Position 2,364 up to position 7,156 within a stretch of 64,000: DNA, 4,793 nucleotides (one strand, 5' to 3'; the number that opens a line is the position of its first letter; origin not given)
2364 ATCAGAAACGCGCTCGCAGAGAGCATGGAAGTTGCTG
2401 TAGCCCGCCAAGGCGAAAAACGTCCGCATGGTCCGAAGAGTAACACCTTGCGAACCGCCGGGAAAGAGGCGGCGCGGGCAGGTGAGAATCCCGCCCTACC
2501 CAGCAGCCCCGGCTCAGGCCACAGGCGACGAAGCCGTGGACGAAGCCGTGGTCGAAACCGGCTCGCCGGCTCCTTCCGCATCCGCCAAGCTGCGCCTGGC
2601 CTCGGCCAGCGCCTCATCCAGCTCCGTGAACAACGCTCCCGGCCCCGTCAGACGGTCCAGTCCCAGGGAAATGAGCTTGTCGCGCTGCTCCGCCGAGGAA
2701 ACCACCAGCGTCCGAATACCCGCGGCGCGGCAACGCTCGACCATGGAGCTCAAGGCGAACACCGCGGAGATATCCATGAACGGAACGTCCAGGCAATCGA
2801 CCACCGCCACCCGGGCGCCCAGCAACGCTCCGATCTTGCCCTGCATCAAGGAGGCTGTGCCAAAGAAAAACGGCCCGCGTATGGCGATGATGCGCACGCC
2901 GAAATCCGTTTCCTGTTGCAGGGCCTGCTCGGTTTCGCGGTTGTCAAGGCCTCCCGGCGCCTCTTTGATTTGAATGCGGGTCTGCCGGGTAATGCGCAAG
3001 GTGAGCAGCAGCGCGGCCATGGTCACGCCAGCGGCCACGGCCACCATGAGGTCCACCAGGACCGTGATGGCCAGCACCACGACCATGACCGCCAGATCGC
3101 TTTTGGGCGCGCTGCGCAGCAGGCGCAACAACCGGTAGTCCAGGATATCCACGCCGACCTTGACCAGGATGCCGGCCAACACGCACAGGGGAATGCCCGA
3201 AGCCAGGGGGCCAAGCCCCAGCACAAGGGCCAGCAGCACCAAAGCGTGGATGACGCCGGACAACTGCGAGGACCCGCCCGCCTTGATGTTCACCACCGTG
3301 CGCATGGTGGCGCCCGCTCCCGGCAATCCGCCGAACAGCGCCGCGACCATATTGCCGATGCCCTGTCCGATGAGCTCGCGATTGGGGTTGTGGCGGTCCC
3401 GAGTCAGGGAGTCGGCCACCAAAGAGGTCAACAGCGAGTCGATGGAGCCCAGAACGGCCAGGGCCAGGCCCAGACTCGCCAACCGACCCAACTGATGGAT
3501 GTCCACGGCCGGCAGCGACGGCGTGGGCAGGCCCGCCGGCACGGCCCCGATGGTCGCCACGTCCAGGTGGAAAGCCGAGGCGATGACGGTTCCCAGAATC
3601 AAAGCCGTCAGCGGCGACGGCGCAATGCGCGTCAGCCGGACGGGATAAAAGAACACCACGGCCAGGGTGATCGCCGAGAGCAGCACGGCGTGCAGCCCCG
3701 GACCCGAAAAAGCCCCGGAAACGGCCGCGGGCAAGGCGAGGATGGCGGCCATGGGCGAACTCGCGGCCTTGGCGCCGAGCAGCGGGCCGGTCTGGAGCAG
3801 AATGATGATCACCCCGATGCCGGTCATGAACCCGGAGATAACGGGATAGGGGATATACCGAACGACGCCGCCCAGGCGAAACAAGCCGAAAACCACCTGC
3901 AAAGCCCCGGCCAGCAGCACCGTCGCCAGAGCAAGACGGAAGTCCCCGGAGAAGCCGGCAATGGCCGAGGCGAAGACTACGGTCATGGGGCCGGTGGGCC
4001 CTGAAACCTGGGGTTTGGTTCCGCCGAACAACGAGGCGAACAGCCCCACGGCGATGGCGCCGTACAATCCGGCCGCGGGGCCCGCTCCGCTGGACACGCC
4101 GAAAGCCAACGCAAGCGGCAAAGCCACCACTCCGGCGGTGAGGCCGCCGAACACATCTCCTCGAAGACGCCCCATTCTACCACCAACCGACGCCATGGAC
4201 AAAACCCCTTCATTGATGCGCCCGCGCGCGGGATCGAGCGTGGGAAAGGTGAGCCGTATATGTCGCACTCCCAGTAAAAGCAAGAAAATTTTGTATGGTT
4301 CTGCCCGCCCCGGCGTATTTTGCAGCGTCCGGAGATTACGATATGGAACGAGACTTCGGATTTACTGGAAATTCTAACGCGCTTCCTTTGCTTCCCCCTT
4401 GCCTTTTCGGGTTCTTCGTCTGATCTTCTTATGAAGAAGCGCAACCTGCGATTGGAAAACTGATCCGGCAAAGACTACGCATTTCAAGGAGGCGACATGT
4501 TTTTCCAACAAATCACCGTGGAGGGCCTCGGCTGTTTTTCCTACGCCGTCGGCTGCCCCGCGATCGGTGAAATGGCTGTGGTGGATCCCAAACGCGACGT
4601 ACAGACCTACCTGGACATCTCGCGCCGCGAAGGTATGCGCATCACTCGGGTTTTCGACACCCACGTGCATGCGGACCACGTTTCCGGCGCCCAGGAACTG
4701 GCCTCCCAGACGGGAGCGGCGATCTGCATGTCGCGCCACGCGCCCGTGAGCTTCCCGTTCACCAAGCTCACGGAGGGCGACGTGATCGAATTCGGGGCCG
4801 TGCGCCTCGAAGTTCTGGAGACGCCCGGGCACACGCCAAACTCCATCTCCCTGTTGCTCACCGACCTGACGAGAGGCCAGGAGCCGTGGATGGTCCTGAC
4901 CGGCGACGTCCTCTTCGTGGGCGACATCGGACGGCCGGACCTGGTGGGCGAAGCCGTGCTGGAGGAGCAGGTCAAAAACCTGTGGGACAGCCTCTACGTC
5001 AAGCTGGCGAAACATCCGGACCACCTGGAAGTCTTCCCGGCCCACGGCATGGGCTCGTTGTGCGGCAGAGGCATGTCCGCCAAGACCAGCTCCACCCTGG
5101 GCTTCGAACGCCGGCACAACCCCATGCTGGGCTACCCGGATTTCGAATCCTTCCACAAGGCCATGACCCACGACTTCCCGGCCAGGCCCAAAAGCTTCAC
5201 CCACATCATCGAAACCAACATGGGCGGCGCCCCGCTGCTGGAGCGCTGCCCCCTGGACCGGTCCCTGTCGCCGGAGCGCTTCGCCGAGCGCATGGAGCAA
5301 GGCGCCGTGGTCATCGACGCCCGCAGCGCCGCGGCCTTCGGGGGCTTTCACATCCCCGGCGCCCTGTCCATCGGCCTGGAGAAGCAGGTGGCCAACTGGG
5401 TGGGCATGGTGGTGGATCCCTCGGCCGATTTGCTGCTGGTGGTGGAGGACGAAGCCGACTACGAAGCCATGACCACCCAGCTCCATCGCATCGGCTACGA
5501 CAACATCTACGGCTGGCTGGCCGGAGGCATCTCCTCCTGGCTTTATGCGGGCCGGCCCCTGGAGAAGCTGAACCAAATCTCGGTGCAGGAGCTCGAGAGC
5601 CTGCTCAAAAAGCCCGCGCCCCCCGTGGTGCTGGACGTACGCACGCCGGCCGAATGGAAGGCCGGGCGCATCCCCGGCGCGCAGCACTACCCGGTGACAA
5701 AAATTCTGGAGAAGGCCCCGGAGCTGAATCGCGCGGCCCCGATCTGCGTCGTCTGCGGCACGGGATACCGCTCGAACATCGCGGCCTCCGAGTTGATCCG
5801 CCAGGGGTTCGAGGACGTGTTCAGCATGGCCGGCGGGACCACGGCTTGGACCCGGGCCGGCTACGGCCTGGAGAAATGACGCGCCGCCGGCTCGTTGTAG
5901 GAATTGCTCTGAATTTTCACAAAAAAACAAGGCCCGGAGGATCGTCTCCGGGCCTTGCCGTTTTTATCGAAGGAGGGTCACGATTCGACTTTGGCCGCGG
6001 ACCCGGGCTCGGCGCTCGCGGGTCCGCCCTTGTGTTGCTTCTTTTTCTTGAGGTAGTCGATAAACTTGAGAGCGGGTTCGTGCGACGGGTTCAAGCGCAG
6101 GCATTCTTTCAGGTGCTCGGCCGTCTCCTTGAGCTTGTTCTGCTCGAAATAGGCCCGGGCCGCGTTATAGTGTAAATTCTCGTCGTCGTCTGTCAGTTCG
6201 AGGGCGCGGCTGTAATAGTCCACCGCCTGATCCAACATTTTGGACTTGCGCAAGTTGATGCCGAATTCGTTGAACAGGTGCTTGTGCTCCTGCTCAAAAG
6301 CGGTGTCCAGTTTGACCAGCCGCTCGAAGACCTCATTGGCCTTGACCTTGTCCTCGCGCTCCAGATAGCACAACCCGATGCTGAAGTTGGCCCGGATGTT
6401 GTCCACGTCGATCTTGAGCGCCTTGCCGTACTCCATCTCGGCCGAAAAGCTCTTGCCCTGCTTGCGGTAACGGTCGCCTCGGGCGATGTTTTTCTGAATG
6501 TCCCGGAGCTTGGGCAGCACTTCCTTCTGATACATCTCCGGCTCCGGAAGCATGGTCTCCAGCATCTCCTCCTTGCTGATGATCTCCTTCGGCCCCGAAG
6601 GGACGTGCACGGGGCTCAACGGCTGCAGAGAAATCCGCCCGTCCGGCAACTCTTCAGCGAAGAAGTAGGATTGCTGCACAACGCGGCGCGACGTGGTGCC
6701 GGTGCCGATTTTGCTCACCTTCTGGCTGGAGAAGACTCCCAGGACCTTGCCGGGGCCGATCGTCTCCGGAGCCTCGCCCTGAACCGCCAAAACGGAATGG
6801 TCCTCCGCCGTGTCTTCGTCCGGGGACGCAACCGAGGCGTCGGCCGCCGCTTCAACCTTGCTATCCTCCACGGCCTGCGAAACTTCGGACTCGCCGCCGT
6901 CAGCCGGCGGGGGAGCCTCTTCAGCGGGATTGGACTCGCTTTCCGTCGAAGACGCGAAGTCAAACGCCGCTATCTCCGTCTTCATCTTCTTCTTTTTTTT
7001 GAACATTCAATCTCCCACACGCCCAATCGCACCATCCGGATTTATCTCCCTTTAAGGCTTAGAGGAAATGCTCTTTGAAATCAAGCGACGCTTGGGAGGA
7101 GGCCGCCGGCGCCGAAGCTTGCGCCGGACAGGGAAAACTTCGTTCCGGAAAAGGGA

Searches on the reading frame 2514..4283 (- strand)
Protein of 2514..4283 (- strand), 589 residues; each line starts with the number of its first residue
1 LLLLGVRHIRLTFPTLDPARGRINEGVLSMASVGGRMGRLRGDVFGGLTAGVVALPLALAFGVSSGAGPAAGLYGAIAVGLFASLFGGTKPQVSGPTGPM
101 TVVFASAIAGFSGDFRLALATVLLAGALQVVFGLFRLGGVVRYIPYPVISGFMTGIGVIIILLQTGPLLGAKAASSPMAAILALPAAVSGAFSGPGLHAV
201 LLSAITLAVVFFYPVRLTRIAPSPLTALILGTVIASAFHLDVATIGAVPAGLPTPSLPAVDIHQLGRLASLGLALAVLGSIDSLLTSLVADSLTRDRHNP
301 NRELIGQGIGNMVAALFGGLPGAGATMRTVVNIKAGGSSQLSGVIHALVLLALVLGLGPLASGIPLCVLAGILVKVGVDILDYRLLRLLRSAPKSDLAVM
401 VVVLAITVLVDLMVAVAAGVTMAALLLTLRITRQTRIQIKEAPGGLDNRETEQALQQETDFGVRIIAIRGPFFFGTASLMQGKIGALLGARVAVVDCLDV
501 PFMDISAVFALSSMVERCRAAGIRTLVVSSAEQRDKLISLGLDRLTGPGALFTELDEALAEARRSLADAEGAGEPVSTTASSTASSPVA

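Call 42: search_protein_families(library=pfam, proteins=[window:2514-4283:-], max_evalue=0.0001)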
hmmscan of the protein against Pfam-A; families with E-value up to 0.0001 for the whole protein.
window:2514-4283:- (589 aa): 2 families
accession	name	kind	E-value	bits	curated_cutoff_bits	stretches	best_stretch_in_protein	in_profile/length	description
PF00916.26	Sulfate_transp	-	2.8e-88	296.7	23.2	1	40-402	1-379/380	Sulfate permease family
PF01740.26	STAS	-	2.7e-10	40.4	22.6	1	460-557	7-105/106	STAS domain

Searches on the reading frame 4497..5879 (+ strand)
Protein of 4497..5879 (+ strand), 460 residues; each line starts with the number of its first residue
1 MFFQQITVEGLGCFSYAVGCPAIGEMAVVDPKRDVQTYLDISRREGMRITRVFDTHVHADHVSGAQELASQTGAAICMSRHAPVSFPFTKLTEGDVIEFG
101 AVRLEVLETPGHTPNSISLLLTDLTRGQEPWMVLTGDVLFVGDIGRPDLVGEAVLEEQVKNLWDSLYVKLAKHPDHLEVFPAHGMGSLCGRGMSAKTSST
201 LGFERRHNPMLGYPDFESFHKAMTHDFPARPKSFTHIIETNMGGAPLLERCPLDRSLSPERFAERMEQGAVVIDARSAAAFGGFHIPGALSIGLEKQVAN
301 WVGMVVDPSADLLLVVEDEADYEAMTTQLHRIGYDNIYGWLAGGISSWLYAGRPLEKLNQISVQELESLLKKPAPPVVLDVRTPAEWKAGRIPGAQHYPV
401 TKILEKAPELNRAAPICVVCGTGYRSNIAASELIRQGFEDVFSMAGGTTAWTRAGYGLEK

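Call 11: search_protein_families(library=pfam, proteins=[window:4497-5879:+], max_evalue=0.001)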
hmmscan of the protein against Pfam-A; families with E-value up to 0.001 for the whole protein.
window:4497-5879:+ (460 aa): 2 families
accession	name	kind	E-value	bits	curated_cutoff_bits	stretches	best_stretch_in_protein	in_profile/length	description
PF00581.25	Rhodanese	-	1.3e-30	106.2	22.2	2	362-453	1-101/102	Rhodanese-like domain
PF00753.33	Lactamase_B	-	1.3e-11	45.3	22.7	1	29-149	20-161/196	Metallo-beta-lactamase superfamily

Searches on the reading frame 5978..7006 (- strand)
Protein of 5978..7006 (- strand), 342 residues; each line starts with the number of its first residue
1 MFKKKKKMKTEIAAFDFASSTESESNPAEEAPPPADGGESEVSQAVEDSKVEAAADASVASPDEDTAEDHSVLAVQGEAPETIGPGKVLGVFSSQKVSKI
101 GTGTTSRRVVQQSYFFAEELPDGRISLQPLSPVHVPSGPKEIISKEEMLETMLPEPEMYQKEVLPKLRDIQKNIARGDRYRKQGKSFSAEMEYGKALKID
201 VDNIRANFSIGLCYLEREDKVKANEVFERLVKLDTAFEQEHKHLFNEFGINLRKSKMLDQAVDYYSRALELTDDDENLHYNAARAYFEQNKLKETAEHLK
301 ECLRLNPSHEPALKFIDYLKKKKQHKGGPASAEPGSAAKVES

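Call 11: search_protein_families(library=pfam, proteins=[window:5978-7006:-], max_evalue=0.001)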
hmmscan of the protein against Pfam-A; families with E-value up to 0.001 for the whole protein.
window:5978-7006:- (342 aa): 12 families
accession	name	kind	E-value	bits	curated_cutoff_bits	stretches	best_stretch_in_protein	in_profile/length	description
PF07719.23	TPR_2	-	4.2e-14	51.9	27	0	278-309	3-34/34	Tetratricopeptide repeat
PF13414.12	TPR_11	-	7.7e-13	48.3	26.8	2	258-289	10-41/42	TPR repeat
PF00515.34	TPR_1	-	1.4e-10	40.9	27.8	1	278-309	3-34/34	Tetratricopeptide repeat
PF13181.12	TPR_8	-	1.2e-09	38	25.7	0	278-309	3-34/34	Tetratricopeptide repeat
PF14559.12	TPR_19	-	1.7e-07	31.9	25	1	253-308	2-57/68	Tetratricopeptide repeat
PF13432.12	TPR_16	-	1.8e-07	31.9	32.7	0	258-308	13-63/65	Tetratricopeptide repeat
PF13424.12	TPR_12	-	2.5e-07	31.2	30.1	1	246-305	7-74/77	Tetratricopeptide repeat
PF13174.12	TPR_6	-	8e-07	29.8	26.3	0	208-232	4-28/33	Tetratricopeptide repeat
PF13428.12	TPR_14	-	2.8e-06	27.9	23.5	0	277-313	2-38/44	Tetratricopeptide repeat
PF12895.13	ANAPC3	-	1.3e-05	25.8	27.2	0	256-312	3-58/82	Anaphase-promoting complex, cyclosome, subunit 3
PF24575.1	TPR_Slam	-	0.00043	21.1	35.2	0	249-298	54-103/104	Surface lipoprotein assembly modifier, N-terminal TPR repeats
PF13431.12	TPR_17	-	0.00055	20.4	24.4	0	264-293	1-30/34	Tetratricopeptide repeat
